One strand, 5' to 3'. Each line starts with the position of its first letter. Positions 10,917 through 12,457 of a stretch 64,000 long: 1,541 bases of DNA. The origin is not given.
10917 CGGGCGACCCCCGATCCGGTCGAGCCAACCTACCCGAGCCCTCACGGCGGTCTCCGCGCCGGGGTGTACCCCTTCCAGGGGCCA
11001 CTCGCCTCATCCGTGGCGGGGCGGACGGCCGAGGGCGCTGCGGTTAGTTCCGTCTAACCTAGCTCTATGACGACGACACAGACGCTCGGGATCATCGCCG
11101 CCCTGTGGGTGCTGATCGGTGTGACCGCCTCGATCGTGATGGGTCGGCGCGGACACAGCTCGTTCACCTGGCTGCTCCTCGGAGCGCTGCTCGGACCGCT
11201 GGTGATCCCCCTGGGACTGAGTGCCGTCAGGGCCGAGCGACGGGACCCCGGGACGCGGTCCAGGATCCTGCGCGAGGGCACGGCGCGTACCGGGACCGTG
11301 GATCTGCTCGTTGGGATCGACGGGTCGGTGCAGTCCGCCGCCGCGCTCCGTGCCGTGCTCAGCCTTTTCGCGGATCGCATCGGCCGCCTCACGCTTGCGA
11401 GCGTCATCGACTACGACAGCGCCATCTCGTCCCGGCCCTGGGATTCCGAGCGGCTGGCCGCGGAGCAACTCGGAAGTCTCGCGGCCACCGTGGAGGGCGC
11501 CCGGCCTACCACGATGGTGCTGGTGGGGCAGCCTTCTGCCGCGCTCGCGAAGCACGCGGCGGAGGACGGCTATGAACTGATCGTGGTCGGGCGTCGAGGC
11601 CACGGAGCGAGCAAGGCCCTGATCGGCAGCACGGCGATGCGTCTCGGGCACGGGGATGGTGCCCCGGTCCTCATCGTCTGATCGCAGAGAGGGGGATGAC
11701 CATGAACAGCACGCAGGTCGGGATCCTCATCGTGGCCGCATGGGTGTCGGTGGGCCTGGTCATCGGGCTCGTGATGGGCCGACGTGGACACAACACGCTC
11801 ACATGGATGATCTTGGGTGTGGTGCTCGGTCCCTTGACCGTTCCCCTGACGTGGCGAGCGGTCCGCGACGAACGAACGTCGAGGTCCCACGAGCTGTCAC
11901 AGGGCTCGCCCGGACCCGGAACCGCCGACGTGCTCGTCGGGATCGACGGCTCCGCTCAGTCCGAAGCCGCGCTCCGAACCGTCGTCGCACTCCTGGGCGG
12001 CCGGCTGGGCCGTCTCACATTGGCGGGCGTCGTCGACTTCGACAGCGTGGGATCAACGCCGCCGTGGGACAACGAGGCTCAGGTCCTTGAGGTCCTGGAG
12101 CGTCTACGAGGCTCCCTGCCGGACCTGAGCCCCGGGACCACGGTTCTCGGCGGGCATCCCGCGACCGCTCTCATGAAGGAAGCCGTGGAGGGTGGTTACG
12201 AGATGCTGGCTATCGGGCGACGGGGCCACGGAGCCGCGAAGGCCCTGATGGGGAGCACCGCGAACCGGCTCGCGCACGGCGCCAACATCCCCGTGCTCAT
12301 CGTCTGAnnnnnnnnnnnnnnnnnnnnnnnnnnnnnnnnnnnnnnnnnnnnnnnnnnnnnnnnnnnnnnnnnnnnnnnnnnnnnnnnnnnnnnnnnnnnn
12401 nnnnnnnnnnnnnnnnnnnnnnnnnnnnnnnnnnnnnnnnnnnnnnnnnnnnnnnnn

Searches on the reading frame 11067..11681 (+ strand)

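Call 33: search_protein_families(library=pfam, proteins=[window:11067-11681:+], max_evalue=0.001)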
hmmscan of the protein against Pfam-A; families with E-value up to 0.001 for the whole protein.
window:11067-11681:+ (204 aa): 1 family
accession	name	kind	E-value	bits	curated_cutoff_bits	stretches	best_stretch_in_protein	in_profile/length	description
PF00582.32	Usp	-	1.9e-19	71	24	1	80-204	5-140/141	Universal stress protein family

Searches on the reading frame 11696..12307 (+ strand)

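Call 33: search_protein_families(library=pfam, proteins=[window:11696-12307:+], max_evalue=0.001)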
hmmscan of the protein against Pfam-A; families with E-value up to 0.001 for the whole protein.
window:11696-12307:+ (203 aa): 1 family
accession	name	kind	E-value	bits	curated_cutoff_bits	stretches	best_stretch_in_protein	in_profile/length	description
PF00582.32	Usp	-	2.4e-21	77.2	24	1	79-203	5-140/141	Universal stress protein family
